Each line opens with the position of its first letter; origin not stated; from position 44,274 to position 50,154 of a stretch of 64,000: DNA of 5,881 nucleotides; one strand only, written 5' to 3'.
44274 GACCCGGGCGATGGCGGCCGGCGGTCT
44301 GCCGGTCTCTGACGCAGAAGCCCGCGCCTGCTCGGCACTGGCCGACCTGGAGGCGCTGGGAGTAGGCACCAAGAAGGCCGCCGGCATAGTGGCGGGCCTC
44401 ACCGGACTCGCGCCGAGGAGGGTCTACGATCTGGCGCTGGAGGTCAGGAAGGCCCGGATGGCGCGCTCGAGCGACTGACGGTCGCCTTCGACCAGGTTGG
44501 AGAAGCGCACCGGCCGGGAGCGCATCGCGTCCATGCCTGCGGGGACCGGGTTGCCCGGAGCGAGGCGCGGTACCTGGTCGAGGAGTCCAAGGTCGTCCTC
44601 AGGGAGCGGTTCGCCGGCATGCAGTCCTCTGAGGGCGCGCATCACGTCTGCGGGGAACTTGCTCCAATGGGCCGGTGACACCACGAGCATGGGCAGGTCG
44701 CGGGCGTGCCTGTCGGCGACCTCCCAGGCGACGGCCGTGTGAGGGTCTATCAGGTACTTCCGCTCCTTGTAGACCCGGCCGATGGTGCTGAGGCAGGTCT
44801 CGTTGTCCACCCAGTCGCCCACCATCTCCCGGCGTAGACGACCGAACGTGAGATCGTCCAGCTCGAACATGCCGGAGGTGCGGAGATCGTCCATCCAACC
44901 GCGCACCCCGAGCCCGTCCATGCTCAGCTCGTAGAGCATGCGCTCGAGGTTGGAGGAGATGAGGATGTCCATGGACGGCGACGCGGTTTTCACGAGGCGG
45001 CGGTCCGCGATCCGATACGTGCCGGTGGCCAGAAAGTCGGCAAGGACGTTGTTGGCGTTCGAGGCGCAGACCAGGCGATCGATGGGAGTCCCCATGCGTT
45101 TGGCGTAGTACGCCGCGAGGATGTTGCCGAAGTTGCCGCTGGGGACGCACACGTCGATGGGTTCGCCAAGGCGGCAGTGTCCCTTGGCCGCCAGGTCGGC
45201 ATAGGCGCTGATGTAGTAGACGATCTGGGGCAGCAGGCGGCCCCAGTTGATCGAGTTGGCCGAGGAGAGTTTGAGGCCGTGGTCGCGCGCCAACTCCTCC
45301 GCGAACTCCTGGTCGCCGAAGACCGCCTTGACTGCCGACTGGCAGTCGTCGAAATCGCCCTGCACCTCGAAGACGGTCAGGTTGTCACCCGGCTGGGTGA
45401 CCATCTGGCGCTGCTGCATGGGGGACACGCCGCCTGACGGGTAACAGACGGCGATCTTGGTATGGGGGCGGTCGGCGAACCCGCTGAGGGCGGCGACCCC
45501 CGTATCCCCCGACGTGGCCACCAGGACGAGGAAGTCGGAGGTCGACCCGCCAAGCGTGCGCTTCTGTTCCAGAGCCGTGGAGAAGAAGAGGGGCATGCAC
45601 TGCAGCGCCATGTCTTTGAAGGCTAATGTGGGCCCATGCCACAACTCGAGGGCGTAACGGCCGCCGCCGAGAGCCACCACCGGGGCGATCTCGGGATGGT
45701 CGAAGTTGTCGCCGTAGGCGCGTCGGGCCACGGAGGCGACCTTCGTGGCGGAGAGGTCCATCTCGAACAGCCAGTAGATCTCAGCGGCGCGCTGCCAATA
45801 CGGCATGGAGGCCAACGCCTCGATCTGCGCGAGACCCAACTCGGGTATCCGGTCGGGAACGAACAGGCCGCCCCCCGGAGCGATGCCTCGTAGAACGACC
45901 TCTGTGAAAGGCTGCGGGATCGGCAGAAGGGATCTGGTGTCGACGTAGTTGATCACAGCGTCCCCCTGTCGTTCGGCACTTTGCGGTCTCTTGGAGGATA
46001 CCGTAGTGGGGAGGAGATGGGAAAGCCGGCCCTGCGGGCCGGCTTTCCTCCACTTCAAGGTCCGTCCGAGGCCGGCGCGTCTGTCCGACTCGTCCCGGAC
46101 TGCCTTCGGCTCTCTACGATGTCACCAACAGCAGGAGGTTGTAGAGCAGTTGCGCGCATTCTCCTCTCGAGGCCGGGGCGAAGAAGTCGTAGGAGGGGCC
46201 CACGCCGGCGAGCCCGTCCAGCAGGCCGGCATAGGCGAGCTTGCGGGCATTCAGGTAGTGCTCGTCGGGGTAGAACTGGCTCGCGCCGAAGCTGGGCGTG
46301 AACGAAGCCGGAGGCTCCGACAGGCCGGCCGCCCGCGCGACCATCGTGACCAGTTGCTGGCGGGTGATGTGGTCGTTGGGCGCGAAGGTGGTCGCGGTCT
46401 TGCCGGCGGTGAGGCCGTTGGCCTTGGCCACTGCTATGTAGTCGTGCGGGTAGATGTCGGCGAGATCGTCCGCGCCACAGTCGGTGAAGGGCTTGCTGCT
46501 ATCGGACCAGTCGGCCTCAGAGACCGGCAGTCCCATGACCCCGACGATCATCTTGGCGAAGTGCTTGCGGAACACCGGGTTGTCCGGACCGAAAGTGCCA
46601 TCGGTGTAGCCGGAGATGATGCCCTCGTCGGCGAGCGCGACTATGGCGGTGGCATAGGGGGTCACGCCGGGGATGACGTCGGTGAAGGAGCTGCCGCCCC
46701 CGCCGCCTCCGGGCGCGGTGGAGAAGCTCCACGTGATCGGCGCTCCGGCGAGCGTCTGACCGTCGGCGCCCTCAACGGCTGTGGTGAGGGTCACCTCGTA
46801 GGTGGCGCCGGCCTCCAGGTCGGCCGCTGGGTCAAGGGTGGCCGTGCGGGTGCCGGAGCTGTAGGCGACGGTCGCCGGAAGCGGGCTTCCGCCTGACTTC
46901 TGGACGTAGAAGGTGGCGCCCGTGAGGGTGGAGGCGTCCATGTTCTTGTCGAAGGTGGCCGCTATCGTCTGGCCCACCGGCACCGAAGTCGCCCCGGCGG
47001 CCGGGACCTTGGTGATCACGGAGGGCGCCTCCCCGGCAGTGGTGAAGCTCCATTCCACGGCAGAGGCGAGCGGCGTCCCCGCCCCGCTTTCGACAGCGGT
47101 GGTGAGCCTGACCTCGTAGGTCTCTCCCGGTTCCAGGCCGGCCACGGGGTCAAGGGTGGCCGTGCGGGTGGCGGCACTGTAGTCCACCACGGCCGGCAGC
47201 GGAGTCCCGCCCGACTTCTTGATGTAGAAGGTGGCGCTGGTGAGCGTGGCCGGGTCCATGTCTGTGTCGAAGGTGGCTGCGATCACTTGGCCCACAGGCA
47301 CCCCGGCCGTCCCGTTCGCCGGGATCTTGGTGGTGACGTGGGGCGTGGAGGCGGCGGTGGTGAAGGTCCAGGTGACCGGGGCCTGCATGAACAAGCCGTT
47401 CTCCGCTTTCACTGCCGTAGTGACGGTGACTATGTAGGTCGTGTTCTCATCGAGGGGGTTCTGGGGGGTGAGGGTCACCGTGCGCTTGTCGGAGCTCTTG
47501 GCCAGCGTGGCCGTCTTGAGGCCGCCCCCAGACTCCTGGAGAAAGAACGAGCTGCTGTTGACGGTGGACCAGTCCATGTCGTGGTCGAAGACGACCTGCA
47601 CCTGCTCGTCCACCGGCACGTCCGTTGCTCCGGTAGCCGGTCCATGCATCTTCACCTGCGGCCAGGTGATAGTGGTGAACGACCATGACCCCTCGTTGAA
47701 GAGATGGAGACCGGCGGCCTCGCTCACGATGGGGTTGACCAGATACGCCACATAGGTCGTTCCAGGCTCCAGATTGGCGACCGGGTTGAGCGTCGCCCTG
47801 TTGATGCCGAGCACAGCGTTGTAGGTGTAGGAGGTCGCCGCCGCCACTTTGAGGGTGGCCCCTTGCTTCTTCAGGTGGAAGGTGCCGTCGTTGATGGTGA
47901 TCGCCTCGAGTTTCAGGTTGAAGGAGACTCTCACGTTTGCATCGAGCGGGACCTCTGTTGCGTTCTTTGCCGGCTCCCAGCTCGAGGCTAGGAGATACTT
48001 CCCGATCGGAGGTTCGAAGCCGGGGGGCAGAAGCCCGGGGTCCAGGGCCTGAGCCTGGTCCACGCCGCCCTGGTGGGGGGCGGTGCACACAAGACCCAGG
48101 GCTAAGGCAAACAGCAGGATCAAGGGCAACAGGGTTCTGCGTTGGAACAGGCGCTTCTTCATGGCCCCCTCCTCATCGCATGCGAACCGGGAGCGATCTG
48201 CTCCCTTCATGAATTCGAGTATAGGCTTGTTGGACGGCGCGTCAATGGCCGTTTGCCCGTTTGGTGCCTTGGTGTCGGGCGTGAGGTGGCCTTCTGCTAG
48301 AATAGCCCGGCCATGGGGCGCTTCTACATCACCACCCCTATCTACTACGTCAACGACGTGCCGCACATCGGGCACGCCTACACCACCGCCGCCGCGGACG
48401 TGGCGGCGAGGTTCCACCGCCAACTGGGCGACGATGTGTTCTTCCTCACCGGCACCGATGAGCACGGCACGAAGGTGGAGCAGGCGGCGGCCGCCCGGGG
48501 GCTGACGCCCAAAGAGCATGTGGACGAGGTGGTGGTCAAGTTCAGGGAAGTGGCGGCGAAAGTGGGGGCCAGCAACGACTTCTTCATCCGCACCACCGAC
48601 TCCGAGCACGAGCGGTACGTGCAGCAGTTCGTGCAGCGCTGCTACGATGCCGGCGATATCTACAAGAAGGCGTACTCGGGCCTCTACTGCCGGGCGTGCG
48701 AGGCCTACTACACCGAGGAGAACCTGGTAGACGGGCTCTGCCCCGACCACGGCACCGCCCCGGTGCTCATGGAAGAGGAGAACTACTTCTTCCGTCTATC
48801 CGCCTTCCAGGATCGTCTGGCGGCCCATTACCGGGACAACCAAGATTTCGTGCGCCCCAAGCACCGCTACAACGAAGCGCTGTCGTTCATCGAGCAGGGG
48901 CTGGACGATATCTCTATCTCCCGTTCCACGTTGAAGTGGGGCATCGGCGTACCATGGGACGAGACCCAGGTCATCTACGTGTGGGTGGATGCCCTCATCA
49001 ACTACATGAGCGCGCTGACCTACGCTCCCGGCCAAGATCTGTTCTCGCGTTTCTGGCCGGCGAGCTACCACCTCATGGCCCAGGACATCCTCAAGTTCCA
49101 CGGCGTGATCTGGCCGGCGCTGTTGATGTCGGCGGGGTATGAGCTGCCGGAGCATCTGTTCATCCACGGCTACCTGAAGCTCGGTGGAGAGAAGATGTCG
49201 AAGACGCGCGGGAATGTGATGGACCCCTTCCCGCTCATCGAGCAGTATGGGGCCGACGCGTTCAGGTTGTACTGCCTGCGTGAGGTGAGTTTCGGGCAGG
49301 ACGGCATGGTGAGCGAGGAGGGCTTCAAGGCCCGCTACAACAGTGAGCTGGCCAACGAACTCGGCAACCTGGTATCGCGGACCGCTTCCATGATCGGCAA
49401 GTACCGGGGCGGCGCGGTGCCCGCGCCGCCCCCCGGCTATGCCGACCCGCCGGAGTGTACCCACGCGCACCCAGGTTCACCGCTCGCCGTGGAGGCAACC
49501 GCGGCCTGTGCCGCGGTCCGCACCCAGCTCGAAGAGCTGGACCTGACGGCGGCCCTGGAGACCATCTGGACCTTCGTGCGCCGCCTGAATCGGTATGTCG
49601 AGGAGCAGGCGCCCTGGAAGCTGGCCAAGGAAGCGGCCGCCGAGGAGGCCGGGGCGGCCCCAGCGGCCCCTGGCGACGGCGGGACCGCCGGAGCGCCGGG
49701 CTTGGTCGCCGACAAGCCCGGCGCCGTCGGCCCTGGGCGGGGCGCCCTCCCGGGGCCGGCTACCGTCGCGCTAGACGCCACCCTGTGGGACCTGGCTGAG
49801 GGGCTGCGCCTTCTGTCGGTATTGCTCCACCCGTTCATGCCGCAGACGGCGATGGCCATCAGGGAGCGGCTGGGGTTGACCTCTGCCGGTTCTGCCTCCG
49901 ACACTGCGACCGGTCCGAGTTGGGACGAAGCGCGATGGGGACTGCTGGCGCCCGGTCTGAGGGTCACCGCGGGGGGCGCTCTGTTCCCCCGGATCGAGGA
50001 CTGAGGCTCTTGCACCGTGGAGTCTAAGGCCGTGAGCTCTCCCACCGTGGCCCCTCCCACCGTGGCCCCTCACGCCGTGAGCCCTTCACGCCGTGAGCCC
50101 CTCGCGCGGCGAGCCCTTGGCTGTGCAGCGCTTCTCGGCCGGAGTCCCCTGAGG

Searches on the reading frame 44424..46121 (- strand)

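Call 23: search_protein_families(library=pfam, proteins=[window:44424-46121:-])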
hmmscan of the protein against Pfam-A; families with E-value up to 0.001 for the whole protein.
window:44424-46121:- (565 aa): 2 families
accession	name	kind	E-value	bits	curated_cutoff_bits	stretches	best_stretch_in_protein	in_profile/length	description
PF14821.11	Thr_synth_N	-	2.4e-14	53.6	25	1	58-136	1-79/79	Threonine synthase N terminus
PF00291.31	PALP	-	1.9e-13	50.9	35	1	159-476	28-283/295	Pyridoxal-phosphate dependent enzyme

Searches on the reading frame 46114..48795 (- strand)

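Call 23: search_protein_families(library=pfam, proteins=[window:46114-48795:-])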
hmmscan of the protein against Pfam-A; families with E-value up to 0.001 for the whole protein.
window:46114-48795:- (893 aa): 4 families
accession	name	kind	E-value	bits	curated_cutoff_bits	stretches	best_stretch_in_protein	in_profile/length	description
PF13205.12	Big_5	-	1.6e-78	260.6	23.6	4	589-693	3-105/105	Bacterial Ig-like domain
PF00395.25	SLH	-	1e-17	64.3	20.8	2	704-747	2-44/44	S-layer homology domain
PF00041.27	fn3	-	4.7e-05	24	25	0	543-574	48-76/84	Fibronectin type III domain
PF17964.7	Big_10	-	0.00081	20.1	22.9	0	436-513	37-110/164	Bacterial Ig domain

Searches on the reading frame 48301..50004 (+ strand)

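Call 23: search_protein_families(library=pfam, proteins=[window:48301-50004:+])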
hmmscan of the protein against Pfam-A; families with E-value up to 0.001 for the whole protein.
window:48301-50004:+ (567 aa): 4 families
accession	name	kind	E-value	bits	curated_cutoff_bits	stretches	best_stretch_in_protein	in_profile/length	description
PF09334.17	tRNA-synt_1g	-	1.7e-106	356.8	20.1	2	151-361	173-390/391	tRNA synthetases class I (M)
PF00133.28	tRNA-synt_1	-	3.3e-23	82.6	22.7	2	7-218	24-244/414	tRNA synthetases class I (I, L, M and V)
PF01406.26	tRNA-synt_1e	-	9.4e-09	35.5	27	1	17-124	19-125/301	tRNA synthetases class I (C) catalytic domain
PF19303.5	Anticodon_3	-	0.00022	21.5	23.5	0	395-448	14-67/152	Anticodon binding domain of methionyl tRNA ligase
